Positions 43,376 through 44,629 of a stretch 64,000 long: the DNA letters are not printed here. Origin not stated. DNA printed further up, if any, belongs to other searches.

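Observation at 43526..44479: FabD-fold protein lacking the catalytic serine (GHSLG to GYKAG) inside a glycosylation operon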

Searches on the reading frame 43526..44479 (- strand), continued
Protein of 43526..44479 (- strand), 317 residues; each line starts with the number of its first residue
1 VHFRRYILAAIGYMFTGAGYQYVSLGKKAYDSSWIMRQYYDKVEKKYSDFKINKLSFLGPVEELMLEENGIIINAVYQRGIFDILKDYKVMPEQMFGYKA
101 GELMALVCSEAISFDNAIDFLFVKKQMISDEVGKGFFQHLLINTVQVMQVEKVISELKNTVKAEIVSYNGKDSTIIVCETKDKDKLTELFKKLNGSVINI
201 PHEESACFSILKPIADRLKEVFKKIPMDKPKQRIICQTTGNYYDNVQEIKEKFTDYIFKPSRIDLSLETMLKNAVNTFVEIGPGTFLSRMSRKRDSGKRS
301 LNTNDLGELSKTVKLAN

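Call 12: find_encoding_contigs(protein=P0047, flank=10000, max_places=2)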
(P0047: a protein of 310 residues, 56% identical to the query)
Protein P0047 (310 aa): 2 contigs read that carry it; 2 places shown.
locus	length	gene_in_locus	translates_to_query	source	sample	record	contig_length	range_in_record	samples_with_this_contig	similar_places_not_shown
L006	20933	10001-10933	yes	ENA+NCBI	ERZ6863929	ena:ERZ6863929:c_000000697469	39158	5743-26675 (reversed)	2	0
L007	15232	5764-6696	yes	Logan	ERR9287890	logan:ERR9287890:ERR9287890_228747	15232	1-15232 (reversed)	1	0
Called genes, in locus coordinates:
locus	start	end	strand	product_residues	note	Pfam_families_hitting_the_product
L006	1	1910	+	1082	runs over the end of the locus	PF25596:CPSase_L_D1, PF02786:CPSase_L_D2, PF02787:CPSase_L_D3, PF25596:CPSase_L_D1, PF02222:ATP-grasp, PF02786:CPSase_L_D2, PF07478:Dala_Dala_lig_C (weak), PF02142:MGS, +4 more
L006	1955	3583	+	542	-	PF06418:CTP_synth_N, PF00117:GATase, PF07722:Peptidase_C26 (faint)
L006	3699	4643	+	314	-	PF01073:3Beta_HSD, PF01370:Epimerase, PF02719:Polysacc_synt_2, PF04321:RmlD_sub_bind (weak), PF07993:NAD_binding_4, PF16363:GDP_Man_Dehyd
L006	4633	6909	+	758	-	PF09586:YfhO (weak)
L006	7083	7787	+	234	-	PF00535:Glycos_transf_2, PF10111:Glyco_tranf_2_2 (weak), PF13641:Glyco_tranf_2_3 (weak)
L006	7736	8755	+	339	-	PF00106:adh_short, PF01073:3Beta_HSD, PF01370:Epimerase, PF02719:Polysacc_synt_2, PF04321:RmlD_sub_bind, PF05368:NmrA, PF07993:NAD_binding_4, PF13460:NAD_binding_10, +2 more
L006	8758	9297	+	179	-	PF02834:LigT_PEase, PF13563:2_5_RNA_ligase2, PF02834:LigT_PEase (weak)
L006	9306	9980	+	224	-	PF01209:Ubie_methyltran (weak), PF13489:Methyltransf_23, PF07021:MetW, PF13847:Methyltransf_31, PF08241:Methyltransf_11, PF08242:Methyltransf_12 (weak), PF13649:Methyltransf_25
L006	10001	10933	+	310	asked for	-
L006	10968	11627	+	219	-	-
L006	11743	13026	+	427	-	PF00672:HAMP, PF13487:HD_5, PF01966:HD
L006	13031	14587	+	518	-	PF00672:HAMP, PF00211:Guanylate_cyc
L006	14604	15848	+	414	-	PF07719:TPR_2 (faint), PF13174:TPR_6 (faint), PF13176:TPR_7 (faint), PF13414:TPR_11 (weak), PF13428:TPR_14 (faint), PF00515:TPR_1 (faint), PF12895:ANAPC3 (faint), PF13414:TPR_11, +6 more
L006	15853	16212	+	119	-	-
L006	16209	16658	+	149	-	-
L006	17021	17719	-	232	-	PF02811:PHP (faint), PF13263:PHP_C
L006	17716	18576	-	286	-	PF03279:Lip_A_acyltrans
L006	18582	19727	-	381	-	PF13439:Glyco_transf_4, PF00534:Glycos_transf_1, PF13692:Glyco_trans_1_4, PF13524:Glyco_trans_1_2 (weak)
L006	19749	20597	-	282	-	PF03279:Lip_A_acyltrans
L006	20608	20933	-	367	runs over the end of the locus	PF01658:Inos-1-P_synth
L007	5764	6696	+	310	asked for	-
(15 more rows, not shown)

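Call 21: find_related_loci(query=A1, collection=genome_contigs, flank=10000)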
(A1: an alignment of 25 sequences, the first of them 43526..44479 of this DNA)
Query A1 (317 aa) in genome_contigs; peptide patterns used: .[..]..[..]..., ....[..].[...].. (x = any residue, [..] = any of these).
144 stretches matched a pattern; 24 encode a relative of the query (tblastn E <= 1e-3); 22 distinct loci.
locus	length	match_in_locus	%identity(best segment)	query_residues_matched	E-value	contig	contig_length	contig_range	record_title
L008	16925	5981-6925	85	3-317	0e+0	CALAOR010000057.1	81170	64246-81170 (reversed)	MAG TPA_asm: uncultured bacterium isolate ERR1035437_bin.115_CONCOCT_v1.1_MAG genome assembly, contig: ERZ1756482.93, wh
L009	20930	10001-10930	77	8-317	6e-168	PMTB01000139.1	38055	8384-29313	MAG: candidate division FCPU426 bacterium isolate palsa_1178 73.20110700_P2D.103_contig_16309, whole genome shotgun sequ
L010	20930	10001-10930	75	8-317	2e-164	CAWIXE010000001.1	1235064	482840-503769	MAG: candidate division FCPU426 bacterium isolate MFD05705.bin.1.57 genome assembly, contig: contig_12779, whole genome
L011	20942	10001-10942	74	4-317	7e-164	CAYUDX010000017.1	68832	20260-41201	MAG TPA_asm: uncultured Spirochaetia bacterium isolate binchicken_co3_547 genome assembly, contig: NODE_1076_length_6883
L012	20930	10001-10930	75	8-317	6e-164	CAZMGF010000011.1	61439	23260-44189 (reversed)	MAG TPA_asm: uncultured Spirochaetia bacterium isolate binchicken_co3_603 genome assembly, contig: NODE_1339_length_6143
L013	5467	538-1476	75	5-317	2e-165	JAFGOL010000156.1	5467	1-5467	MAG: Oligoflexia bacterium isolate Zod_Metabat.617 k87_7562210, whole genome shotgun sequence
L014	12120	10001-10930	71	8-317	4e-157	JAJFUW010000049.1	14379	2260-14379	MAG: Spirochaetia bacterium isolate bin.56 k141_1540345, whole genome shotgun sequence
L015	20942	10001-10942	73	4-317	2e-156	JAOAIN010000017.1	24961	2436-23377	MAG: Candidatus Goldiibacteriota bacterium isolate SKW91 k141_1610177, whole genome shotgun sequence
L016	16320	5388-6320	71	7-317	6e-156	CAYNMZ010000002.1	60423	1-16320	MAG TPA_asm: uncultured Spirochaetia bacterium isolate binchicken_co265_361 genome assembly, contig: NODE_840_length_604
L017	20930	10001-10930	76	8-317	2e-162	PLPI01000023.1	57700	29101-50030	MAG: candidate division FCPU426 bacterium isolate bog_1181 73.20120700_S3D.51_contig_45, whole genome shotgun sequence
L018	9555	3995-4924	69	8-317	2e-149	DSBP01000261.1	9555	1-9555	MAG TPA_asm: bacterium isolate SpSt-1175 Ga0129302_1004203, whole genome shotgun sequence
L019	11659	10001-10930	65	8-317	4e-144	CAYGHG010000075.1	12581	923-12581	MAG TPA_asm: uncultured Spirochaetia bacterium isolate ERP113451_co2_91 genome assembly, contig: NODE_3582_length_12581_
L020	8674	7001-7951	57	1-317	3e-122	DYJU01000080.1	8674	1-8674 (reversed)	MAG TPA_asm: Candidatus Methylomirabilis sp. isolate SulCav_AS07-7_2_29_45 SulCav_AS07_7_7817_length_8674_cov_31_889546,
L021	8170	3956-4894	52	5-317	2e-113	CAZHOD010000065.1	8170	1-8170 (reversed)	MAG TPA_asm: uncultured Spirochaetia bacterium isolate SRP141376_co2_363 genome assembly, contig: NODE_15817_length_8170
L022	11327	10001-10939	50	5-317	5e-108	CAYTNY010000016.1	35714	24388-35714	MAG TPA_asm: uncultured Spirochaetia bacterium isolate SRP252850_co1_9 genome assembly, contig: NODE_1896_length_35714_c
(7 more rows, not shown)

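Call 24: search_protein_representatives(alignment_id=A1)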
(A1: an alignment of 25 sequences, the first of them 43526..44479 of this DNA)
Query: 25 sequences, 310 profile positions. Proteins with E-value up to 0.001 (for the whole library): 41616; up to 1e-10: 19523; up to 1e-30: 2423. The best 150 are listed.
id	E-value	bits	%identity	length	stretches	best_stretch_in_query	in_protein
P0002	4.9e-165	564.8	-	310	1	1-310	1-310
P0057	7.2e-106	370.5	-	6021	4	4-285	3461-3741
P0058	2.0e-94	332.9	-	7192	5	4-284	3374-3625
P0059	2.2e-83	296.6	-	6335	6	5-295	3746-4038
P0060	2.3e-82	293.3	-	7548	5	4-292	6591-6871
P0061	2.2e-81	290.1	-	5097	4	4-286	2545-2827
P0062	1.9e-80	287.0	-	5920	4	4-282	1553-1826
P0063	1.2e-78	281.1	-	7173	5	5-284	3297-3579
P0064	7.1e-78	278.6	-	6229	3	4-290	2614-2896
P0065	1.4e-77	277.6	-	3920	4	6-283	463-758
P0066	2.7e-77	276.6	-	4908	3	3-286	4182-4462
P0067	1.4e-69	251.3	-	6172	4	4-283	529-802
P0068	3.3e-68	246.8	-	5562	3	4-287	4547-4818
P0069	1.0e-66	241.9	-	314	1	1-303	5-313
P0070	9.7e-66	238.7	-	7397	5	5-277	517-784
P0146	4.0e-51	190.7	-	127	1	1-101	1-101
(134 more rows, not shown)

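Call 26: predict_structure(alignment_id=A1)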
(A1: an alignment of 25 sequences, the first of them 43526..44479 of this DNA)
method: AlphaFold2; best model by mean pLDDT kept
length: 317 residues; sequences in the alignment: 25
mean_pLDDT: 88.2   pTM: 0.88
mean pLDDT of the five models: 88.2, 87.5, 87.2, 86.2, 73.6
residues with pLDDT >= 90: 205; 70-90: 79; 50-70: 23; < 50: 10
segments of 3 or more residues with pLDDT < 50: 1-7
pLDDT, mean of each block of 10 residues (from residue 1): 50 85 69 82 84 52 67 90 92 95 97 97 92 86 97 93 95 95 96 95 90 97 97 97 97 97 97 94 89 87 86 83
secondary structure, 60 per line:
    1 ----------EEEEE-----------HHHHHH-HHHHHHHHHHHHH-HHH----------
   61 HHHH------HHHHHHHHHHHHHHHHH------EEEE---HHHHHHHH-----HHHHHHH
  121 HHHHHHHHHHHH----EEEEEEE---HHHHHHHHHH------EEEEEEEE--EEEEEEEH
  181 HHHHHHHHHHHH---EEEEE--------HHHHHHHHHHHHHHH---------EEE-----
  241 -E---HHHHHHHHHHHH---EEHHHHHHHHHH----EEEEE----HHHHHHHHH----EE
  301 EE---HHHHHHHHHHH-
elements in order: E11-15 H27-32 H34-46 H61-64 H71-87 E94-97 H101-108 H114-132 E137-143 H147-156 E163-170 E173-179 H180-192 E196-200 H209-223 E233-235 H246-257 H263-272 E277-281 H286-294 E299-302 H306-316

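Call 29: fold_search(model_id=the predicted structure, library=pdb)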
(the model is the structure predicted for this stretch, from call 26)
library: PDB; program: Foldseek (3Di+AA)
matches with E <= 10: 1241; with E <= 0.001: 232
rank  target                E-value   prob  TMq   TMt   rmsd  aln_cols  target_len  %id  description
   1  5ypv                  9.8e-24  1.00  0.87  0.88   2.6       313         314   17  Crystal structure of FabD from Acinetobacter baumannii (released 2018-11-07)
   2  3ptw                  6.8e-23  1.00  0.84  0.84   3.0       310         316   26  CRYSTAL STRUCTURE OF malonyl CoA-acyl carrier protein transacylase from Clostridium perfringens Atcc 13124 (released 2010-12-15)
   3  6smd_B                1.5e-22  1.00  0.88  0.90   2.2       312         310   18  PlMCAT:AntF (holo): type II PKS acyl-carrier protein in complex with its malonyl-transacylase (released 2020-05-27)
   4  6smd_C                4.7e-22  1.00  0.87  0.89   2.5       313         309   18  PlMCAT:AntF (holo): type II PKS acyl-carrier protein in complex with its malonyl-transacylase (released 2020-05-27)
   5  3h0p_B                6.8e-22  1.00  0.87  0.89   2.6       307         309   18  2.0 Angstrom Crystal Structure of an Acyl Carrier Protein S-malonyltransferase from Salmonella typhimurium. (released 2009-04-21)
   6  2cuy_A                8.6e-22  1.00  0.86  0.89   2.6       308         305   20  Crystal structure of malonyl CoA-acyl carrier protein transacylase from Thermus thermophilus HB8 (released 2006-06-13)
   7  1mla                  9.7e-22  1.00  0.86  0.89   2.6       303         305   18  THE ESCHERICHIA COLI MALONYL-COA:ACYL CARRIER PROTEIN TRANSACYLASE AT 1.5-ANGSTROMS RESOLUTION. CRYSTAL STRUCTURE OF A F (released 1996-03-08)
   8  3hjv_B                1.3e-21  1.00  0.82  0.85   3.2       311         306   19  1.7 Angstrom resolution crystal structure of an acyl carrier protein S-malonyltransferase from Vibrio cholerae O1 biov (released 2009-06-09)
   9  6u0j_A                1.5e-21  1.00  0.89  0.91   2.2       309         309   18  Crosslinked Crystal Structure of Malonyl-CoA Acyl Carrier Protein Transacylase, FabD, and Acyl Carrier Protein, AcpP (released 2020-07-22)
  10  3h0p_A                1.5e-21  1.00  0.87  0.90   2.5       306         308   18  2.0 Angstrom Crystal Structure of an Acyl Carrier Protein S-malonyltransferase from Salmonella typhimurium. (released 2009-04-21)
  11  2g1h                  1.6e-21  1.00  0.86  0.88   2.7       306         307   18  Structure of E.coli FabD complexed with glycerol (released 2006-05-30)
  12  3hjv_A                1.9e-21  1.00  0.84  0.87   2.8       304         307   19  1.7 Angstrom resolution crystal structure of an acyl carrier protein S-malonyltransferase from Vibrio cholerae O1 biov (released 2009-06-09)
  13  6iyo_A                3.1e-21  1.00  0.80  0.62   3.5       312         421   15  Crystal Structure of the acyltransferase domain from the second module of the salinomycin polyketide synthase (released 2019-07-10)
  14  3tqe                  4.2e-21  1.00  0.87  0.88   2.6       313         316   19  Structure of the malonyl CoA-acyl carrier protein transacylase (fabD) from Coxiella burnetii (released 2011-09-21)
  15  3ezo                  5.0e-21  1.00  0.84  0.87   2.9       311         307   22  Crystal structure of acyl-carrier-protein s-malonyltransferase from burkholderia pseudomallei 1710b (released 2008-11-11)
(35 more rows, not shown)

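Call 47: search_protein_families(library=pfam, proteins=[L001:8594-9127:+, L001:12874-13578:+, L006:10968-11627:+, L001:12175-12402:+], max_evalue=0.01)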
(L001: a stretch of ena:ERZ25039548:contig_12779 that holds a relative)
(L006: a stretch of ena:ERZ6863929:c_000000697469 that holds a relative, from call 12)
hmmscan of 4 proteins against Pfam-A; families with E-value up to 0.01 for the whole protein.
L001:8594-9127:+ (177 aa): 3 families
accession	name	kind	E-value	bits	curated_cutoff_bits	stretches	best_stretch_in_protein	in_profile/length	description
PF02834.22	LigT_PEase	-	9.9e-21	74.2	23.3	2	9-88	2-87/87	LigT like Phosphoesterase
PF13563.12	2_5_RNA_ligase2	-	1e-11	45.5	27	1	28-135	18-121/152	2'-5' RNA ligase superfamily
PF10469.15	AKAP7_NLS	-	3.7e-06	27.4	24.4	1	16-134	23-153/208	AKAP7 2'5' RNA ligase-like domain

L001:12874-13578:+ (234 aa): 4 families
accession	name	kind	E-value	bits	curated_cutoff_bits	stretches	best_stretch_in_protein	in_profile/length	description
PF14559.12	TPR_19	-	8.3e-05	23.3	25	1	159-213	8-60/68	Tetratricopeptide repeat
PF13428.12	TPR_14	-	0.0015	19.4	23.5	0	158-184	17-43/44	Tetratricopeptide repeat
PF13432.12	TPR_16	-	0.002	19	32.7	1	158-192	13-47/65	Tetratricopeptide repeat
PF13181.12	TPR_8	-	0.0023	18.4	25.7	0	157-175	16-34/34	Tetratricopeptide repeat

L006:10968-11627:+ (219 aa): 0 families

L001:12175-12402:+ (75 aa): 2 families
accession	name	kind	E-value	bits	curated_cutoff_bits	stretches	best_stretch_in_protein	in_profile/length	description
PF13411.12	MerR_1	-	0.00025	21.5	21.6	1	46-73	3-30/69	MerR HTH family regulatory protein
PF04814.19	HNF-1_N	-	0.003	18.5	29.7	1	4-68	96-159/175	Hepatocyte nuclear factor 1 (HNF-1), N terminus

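Call 49: find_homologous_proteins(query=A2, max_evalue=1e-10)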
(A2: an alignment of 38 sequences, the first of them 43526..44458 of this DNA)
Query A2 (38 sequences) (310 aa, profile of the alignment): 333 proteins with E <= 1e-10 among 5185 candidates; the best 120 are listed.
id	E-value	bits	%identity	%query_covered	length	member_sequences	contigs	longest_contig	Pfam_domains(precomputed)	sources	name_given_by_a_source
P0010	3.6e-172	590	74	100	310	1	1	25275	PF00698.27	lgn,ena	-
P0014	4.8e-172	590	72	100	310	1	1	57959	-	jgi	jgi:[acyl-carrier-protein] S-malonyltransferase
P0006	8.4e-172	589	77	100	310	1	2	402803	-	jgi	jgi:[acyl-carrier-protein] S-malonyltransferase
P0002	1.0e-171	588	85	100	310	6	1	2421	PF00698.27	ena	-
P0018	1.4e-170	585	74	100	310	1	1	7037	-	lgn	-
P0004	1.4e-170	585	80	100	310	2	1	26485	PF00698.27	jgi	jgi:[acyl-carrier-protein] S-malonyltransferase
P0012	1.7e-170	584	74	100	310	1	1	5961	-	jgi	jgi:[acyl-carrier-protein] S-malonyltransferase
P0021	1.7e-170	584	73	100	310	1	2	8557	PF00698.27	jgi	jgi:[acyl-carrier-protein] S-malonyltransferase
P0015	4.2e-170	583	74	100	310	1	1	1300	-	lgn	-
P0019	6.3e-170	583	73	100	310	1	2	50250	-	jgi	jgi:[acyl-carrier-protein] S-malonyltransferase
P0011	6.3e-170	583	75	100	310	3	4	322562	-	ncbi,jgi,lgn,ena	jgi:[acyl-carrier-protein] S-malonyltransferase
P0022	1.1e-169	582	72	100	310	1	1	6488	-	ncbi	-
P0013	1.7e-169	581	76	100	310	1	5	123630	-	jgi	jgi:[acyl-carrier-protein] S-malonyltransferase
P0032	2.1e-169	581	71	100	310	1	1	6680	-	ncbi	-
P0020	2.3e-169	581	73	100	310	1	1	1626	PF00698.27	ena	-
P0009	1.3e-168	578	74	100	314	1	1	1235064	-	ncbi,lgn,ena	-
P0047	9.1e-152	523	57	100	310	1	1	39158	-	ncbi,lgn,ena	-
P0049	8.9e-144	497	51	100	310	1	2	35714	PF00698.27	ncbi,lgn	ncbi:MAG: ACP S-malonyltransferase [Candidatus Goldiibacteriota bacterium]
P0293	1.1e-39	155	27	99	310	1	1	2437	PF00698.27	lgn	-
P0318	1.2e-38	151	26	99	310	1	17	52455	PF00698.27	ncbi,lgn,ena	-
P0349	1.9e-38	151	27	99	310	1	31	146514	PF00698.27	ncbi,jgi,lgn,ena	-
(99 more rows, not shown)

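Call 63: list_cluster_members(proteins=[P0056, P0069, P0293, P0318, P0349])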
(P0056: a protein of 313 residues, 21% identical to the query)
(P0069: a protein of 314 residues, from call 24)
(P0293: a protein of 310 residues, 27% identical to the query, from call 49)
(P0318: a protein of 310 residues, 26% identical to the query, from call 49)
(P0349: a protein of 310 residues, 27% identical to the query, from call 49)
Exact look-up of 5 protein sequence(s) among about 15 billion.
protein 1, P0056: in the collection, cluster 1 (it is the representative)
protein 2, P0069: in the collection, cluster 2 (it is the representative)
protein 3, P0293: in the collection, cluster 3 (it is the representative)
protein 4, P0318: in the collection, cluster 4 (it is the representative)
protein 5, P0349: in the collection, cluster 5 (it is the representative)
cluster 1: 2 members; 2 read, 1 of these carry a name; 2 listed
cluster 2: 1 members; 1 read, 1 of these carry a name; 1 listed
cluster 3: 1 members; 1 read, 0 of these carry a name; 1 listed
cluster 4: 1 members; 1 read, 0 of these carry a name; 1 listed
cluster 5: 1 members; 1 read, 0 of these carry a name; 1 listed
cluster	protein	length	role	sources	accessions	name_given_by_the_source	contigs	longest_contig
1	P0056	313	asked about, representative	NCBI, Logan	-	-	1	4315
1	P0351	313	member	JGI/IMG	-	[acyl-carrier-protein] S-malonyltransferase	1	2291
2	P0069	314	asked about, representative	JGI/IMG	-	[acyl-carrier-protein] S-malonyltransferase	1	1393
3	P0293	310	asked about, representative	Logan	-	-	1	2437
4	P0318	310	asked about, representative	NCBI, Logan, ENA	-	-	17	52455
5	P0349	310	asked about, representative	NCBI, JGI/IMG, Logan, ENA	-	-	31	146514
